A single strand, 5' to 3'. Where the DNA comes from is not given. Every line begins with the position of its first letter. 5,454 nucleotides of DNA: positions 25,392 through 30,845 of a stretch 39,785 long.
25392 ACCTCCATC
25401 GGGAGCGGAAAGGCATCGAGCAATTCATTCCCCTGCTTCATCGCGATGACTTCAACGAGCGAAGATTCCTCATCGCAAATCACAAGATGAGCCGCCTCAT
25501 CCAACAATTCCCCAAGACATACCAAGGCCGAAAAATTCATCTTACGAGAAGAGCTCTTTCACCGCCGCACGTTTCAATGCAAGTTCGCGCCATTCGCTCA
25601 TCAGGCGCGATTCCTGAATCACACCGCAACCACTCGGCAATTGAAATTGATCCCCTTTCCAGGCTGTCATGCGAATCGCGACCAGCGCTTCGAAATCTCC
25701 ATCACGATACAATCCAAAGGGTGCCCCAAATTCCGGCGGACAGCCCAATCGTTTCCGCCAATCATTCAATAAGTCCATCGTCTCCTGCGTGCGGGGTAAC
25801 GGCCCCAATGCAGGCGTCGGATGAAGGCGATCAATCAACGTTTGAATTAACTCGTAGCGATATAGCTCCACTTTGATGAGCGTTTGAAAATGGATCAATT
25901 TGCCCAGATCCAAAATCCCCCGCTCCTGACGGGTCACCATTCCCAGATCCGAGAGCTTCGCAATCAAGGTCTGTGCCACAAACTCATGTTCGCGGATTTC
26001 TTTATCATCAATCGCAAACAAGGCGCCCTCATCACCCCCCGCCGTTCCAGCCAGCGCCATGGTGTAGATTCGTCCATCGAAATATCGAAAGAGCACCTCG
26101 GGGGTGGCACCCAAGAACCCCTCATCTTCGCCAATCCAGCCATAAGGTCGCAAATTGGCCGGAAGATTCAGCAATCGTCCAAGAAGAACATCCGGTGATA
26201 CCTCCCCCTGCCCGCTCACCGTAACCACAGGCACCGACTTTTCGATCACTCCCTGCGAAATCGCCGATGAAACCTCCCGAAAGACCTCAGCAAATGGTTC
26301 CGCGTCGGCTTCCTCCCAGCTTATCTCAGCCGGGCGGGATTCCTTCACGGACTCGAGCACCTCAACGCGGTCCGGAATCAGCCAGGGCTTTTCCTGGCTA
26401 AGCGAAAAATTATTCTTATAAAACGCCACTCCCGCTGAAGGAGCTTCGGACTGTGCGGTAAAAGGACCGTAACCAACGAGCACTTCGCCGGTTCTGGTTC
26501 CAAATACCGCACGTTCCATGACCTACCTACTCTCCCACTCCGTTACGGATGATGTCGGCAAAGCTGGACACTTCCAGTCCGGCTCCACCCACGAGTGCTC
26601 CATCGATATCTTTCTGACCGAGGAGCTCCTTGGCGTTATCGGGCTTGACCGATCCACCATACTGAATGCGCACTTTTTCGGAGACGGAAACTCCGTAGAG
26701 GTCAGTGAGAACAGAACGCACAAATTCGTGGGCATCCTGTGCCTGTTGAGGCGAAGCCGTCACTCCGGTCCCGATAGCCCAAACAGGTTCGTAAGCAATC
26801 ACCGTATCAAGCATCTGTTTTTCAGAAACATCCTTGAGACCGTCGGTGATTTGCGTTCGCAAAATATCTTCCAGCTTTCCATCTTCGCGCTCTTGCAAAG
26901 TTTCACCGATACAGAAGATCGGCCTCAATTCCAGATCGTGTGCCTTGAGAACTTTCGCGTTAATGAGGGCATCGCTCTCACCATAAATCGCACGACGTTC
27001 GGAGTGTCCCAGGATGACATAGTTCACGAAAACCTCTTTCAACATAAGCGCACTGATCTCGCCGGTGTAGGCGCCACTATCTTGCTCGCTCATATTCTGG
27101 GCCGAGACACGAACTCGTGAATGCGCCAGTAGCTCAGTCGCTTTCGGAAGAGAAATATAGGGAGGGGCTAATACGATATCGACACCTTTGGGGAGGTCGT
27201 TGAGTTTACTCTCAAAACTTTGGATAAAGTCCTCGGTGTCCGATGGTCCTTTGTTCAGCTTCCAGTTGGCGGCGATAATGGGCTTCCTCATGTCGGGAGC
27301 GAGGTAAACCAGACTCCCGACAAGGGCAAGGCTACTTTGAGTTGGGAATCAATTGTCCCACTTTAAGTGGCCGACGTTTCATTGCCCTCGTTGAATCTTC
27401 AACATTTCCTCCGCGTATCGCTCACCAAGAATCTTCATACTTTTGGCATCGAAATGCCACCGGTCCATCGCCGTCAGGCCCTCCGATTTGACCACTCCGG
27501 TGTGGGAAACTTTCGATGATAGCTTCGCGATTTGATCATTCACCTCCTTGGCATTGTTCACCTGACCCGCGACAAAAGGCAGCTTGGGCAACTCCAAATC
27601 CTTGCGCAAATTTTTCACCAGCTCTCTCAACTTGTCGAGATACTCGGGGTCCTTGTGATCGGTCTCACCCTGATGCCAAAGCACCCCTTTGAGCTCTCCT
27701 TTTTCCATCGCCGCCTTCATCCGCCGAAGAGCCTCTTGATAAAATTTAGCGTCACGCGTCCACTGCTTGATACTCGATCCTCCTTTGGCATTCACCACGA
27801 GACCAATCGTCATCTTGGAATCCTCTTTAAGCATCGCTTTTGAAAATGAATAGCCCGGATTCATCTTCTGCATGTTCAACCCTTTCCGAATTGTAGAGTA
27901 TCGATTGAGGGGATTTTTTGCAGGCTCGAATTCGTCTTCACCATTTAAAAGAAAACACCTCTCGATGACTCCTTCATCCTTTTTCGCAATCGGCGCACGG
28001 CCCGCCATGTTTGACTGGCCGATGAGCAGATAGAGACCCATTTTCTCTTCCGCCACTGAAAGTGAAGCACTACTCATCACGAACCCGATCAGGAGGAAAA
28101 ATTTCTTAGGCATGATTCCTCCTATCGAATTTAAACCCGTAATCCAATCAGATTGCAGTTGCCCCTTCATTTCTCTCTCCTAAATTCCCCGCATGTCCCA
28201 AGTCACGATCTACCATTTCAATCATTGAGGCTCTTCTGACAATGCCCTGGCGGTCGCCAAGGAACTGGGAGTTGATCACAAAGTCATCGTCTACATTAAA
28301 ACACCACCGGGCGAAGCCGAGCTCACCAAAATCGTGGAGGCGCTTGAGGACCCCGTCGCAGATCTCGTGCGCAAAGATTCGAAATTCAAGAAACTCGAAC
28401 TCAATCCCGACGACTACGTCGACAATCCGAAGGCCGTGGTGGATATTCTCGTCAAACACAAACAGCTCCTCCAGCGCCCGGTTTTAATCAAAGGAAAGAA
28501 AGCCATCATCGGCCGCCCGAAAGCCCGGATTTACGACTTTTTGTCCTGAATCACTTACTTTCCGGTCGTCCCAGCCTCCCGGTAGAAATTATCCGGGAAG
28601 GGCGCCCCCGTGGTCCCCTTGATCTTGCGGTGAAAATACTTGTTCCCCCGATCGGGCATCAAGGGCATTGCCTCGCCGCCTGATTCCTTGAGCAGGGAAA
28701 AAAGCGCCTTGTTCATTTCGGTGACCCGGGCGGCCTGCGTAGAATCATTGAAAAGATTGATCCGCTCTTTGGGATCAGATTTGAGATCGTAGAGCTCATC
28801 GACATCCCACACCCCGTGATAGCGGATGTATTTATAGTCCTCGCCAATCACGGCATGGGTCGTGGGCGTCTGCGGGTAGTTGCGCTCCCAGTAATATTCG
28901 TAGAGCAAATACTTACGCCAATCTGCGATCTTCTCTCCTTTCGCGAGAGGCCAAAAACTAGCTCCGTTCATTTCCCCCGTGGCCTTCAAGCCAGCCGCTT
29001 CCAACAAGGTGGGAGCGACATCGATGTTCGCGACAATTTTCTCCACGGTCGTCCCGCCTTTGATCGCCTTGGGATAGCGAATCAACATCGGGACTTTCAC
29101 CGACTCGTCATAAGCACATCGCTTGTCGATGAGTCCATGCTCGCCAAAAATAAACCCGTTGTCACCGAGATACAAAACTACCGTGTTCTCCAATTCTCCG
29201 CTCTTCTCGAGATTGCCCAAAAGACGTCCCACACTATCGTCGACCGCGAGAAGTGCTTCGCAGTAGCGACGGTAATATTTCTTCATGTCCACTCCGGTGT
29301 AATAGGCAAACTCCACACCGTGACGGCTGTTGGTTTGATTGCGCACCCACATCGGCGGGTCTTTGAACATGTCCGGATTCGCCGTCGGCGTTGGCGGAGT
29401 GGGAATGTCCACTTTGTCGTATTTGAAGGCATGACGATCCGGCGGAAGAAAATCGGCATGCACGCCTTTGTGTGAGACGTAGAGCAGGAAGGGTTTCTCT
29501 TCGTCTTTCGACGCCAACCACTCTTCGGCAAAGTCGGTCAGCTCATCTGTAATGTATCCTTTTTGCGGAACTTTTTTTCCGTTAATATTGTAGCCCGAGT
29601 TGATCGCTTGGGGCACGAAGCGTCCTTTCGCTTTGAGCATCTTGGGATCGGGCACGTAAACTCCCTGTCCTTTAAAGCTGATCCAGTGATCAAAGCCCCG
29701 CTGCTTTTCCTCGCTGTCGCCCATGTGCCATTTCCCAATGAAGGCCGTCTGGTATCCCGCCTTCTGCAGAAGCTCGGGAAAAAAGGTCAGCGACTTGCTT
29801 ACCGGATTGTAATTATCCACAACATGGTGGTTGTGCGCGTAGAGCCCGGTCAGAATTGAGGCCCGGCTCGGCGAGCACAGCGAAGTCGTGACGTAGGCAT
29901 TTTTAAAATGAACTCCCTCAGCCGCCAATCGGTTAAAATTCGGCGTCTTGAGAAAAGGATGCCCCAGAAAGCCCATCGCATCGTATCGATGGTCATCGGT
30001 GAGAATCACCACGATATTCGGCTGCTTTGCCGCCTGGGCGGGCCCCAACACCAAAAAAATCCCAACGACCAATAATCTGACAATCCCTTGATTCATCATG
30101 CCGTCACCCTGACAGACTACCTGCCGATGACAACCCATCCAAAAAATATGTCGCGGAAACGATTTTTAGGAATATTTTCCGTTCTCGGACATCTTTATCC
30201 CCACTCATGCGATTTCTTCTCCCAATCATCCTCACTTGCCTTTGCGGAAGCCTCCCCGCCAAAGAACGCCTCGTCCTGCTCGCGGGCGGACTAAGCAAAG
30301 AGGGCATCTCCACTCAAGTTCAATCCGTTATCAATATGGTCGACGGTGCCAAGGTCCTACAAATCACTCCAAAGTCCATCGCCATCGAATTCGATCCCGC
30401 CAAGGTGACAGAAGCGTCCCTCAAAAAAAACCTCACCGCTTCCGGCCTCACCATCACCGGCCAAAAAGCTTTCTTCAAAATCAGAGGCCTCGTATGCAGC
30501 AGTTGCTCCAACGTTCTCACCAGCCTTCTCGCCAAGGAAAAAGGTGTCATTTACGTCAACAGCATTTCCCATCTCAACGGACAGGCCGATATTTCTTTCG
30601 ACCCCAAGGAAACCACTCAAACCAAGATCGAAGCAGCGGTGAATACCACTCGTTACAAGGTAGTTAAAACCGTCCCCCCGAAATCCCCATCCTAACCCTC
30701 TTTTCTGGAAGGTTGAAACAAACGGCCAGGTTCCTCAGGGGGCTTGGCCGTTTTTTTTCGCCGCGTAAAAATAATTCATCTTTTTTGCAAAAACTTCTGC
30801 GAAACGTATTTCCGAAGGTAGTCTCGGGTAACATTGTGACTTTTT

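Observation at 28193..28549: ArsC-fold gene with UGA at the catalytic cysteine position: a predicted selenoprotein missed by ORF calling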

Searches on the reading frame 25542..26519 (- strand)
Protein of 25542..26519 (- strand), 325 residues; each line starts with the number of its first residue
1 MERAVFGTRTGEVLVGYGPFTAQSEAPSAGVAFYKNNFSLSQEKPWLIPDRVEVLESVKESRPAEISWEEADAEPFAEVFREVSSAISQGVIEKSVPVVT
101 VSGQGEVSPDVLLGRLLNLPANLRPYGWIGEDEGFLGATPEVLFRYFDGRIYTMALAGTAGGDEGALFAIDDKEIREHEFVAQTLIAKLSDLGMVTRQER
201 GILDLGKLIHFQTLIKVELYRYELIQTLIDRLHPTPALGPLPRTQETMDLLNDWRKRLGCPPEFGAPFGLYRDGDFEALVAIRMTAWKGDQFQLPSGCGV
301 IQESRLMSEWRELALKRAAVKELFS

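Call 48: search_protein_families(library=pfam, proteins=[window:25542-26519:-], max_evalue=0.0001)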
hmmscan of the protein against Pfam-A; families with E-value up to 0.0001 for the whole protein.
window:25542-26519:- (325 aa): 1 family
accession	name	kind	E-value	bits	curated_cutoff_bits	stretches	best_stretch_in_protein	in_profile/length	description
PF00425.24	Chorismate_bind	-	9.9e-31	107.6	27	1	74-316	3-257/257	chorismate binding enzyme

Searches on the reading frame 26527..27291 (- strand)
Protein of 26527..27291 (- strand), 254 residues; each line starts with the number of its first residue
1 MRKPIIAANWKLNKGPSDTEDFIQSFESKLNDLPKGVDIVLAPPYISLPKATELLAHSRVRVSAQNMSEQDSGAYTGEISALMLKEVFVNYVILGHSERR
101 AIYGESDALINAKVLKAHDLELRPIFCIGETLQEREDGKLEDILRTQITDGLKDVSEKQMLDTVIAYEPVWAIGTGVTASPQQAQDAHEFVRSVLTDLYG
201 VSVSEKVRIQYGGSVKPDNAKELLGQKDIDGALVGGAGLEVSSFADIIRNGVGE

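Call 48: search_protein_families(library=pfam, proteins=[window:26527-27291:-], max_evalue=0.0001)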
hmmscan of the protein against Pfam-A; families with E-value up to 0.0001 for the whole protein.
window:26527-27291:- (254 aa): 1 family
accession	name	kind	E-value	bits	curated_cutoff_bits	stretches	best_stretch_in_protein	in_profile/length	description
PF00121.24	TIM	-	2.5e-92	309.3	20.1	1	4-249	1-243/245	Triosephosphate isomerase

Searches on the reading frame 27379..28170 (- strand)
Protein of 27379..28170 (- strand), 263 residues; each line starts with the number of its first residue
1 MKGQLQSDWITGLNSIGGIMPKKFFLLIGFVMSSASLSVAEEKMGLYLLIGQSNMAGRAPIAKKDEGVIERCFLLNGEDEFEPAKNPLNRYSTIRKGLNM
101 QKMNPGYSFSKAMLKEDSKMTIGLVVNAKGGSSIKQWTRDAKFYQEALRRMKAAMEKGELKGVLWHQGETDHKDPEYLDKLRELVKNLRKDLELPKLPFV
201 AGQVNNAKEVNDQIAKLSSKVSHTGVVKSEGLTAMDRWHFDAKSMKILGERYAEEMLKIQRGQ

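Call 4: search_protein_families(library=pfam, proteins=[window:27379-28170:-], max_evalue=0.01)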
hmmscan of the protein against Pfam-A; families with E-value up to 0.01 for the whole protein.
window:27379-28170:- (263 aa): 1 family
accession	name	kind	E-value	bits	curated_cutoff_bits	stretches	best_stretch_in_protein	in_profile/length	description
PF03629.24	SASA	-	2.4e-59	201.1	24.8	1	44-258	2-226/226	Carbohydrate esterase, sialic acid-specific acetylesterase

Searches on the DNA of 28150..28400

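Call 36: search_rna_families(source=window, start=28150, end=28400, threshold=evalue, max_evalue=10)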
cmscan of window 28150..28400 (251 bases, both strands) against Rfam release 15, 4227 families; matches with E-value up to 10: 2.
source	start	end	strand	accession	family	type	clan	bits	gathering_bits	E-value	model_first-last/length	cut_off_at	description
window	28185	28269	+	RF00211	SNORD35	Gene; snRNA; snoRNA; CD-box;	CL00056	12.7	36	4.8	1-88/88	no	Small nucleolar RNA SNORD35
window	28210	28229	-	RF01308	sR58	Gene; snRNA; snoRNA; CD-box;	-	11.2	55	7.2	1-55/55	no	Small nucleolar RNA sR58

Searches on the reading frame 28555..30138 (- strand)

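Call 4: search_protein_families(library=pfam, proteins=[window:28555-30138:-], max_evalue=0.01)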
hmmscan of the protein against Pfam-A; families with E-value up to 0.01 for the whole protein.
window:28555-30138:- (527 aa): 4 families
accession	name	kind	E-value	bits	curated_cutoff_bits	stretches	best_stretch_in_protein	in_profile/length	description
PF00884.28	Sulfatase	-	5.1e-66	223.5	25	1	40-383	1-300/301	Sulfatase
PF16347.10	SGSH_C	-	2.4e-42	145.1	29.3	1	332-482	1-151/154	N-sulphoglucosamine sulphohydrolase, C-terminal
PF01663.27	Phosphodiest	-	3.6e-13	50.3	23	1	43-331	2-223/342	Type I phosphodiesterase / nucleotide pyrophosphatase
PF02995.22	DUF229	-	0.00047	19.4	25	1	291-372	305-382/496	Protein of unknown function (DUF229)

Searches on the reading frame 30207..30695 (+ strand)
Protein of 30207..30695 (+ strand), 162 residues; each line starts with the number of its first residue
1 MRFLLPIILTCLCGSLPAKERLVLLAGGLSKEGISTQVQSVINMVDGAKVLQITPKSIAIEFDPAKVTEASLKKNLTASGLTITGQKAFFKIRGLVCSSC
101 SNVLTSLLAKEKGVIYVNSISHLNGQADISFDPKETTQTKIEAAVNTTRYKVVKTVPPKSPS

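Call 4: search_protein_families(library=pfam, proteins=[window:30207-30695:+], max_evalue=0.01)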
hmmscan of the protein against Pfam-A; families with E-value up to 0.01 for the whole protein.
window:30207-30695:+ (162 aa): 1 family
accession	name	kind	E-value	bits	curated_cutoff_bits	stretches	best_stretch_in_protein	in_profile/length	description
PF00403.32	HMA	-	2.5e-05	25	24.8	1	90-150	2-61/62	Heavy-metal-associated domain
